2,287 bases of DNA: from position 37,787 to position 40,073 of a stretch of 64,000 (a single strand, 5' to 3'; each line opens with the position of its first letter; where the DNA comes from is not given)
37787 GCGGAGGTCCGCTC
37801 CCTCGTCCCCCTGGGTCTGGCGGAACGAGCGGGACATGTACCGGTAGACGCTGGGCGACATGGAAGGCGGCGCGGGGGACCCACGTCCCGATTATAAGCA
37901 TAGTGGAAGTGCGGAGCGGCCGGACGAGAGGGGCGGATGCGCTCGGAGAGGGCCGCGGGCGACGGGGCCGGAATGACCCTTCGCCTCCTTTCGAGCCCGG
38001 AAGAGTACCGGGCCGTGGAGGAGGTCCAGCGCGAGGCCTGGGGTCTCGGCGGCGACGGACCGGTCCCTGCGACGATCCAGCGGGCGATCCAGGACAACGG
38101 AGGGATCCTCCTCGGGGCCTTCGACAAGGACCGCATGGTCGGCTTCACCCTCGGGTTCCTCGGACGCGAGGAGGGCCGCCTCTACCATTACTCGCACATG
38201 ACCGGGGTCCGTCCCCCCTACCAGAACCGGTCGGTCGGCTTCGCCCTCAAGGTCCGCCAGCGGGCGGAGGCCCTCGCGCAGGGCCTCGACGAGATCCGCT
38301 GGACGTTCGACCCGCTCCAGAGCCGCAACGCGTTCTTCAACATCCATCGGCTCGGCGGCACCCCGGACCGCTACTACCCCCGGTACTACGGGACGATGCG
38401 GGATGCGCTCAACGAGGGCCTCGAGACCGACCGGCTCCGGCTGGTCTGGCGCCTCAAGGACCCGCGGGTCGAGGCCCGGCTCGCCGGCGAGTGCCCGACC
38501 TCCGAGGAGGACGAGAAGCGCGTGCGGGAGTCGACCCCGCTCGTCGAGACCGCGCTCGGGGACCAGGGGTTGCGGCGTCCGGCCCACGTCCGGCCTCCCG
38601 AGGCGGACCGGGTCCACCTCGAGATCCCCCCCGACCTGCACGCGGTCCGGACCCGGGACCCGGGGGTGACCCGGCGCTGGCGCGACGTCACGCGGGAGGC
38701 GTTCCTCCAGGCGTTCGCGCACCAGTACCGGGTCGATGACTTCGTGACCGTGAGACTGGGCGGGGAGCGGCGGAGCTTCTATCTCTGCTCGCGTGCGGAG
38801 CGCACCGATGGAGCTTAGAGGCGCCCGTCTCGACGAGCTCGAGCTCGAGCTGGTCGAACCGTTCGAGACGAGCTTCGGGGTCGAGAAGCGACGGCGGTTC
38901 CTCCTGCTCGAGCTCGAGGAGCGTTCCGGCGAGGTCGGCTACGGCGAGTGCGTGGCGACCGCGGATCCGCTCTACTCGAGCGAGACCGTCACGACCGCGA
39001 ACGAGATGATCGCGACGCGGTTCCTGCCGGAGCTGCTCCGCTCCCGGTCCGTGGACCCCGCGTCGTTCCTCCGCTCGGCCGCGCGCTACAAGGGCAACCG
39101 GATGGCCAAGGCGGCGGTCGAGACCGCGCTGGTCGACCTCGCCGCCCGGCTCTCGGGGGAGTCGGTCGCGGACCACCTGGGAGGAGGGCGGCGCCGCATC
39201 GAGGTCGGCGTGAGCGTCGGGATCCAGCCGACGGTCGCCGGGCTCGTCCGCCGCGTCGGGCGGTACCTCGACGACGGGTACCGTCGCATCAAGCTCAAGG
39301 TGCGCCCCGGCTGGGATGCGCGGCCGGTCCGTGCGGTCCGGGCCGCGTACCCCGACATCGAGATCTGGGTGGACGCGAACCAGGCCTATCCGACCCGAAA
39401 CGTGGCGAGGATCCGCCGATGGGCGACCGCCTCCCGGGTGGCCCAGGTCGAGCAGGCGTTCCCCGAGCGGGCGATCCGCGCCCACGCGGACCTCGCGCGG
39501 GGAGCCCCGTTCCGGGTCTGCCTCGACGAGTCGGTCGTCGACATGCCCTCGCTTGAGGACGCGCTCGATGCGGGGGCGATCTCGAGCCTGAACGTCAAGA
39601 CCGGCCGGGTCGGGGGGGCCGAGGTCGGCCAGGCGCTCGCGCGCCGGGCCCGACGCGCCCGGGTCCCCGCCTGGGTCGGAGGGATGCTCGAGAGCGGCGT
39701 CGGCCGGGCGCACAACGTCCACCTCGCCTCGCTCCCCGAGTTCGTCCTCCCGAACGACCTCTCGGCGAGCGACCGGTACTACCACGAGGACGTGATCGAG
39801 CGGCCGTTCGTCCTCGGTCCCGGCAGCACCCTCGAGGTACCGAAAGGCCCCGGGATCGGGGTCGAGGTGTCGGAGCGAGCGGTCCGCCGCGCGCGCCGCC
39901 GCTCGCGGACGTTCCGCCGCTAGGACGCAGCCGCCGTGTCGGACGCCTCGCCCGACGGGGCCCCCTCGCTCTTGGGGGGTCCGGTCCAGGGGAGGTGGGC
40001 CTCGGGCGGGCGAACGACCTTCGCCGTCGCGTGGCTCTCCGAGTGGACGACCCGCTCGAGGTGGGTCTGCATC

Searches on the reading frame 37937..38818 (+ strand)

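Call 74: search_protein_families(library=pfam, proteins=[window:37937-38818:+], max_evalue=0.001)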
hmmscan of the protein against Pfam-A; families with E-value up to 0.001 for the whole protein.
window:37937-38818:+ (293 aa): 1 family
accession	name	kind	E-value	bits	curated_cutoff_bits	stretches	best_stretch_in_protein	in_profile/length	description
PF00583.31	Acetyltransf_1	-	0.00091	19.9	20.7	0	37-123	15-100/116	Acetyltransferase (GNAT) family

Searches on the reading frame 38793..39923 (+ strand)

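Call 74: search_protein_families(library=pfam, proteins=[window:38793-39923:+], max_evalue=0.001)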
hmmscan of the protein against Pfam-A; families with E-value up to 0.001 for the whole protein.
window:38793-39923:+ (376 aa): 2 families
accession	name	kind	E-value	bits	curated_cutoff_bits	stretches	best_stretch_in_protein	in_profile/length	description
PF13378.12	MR_MLE_C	-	1.5e-38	133.2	29.4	1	151-362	2-218/219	Enolase C-terminal domain-like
PF02746.21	MR_MLE_N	-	2.8e-10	40.9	22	1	21-130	14-117/117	Mandelate racemase / muconate lactonizing enzyme, N-terminal domain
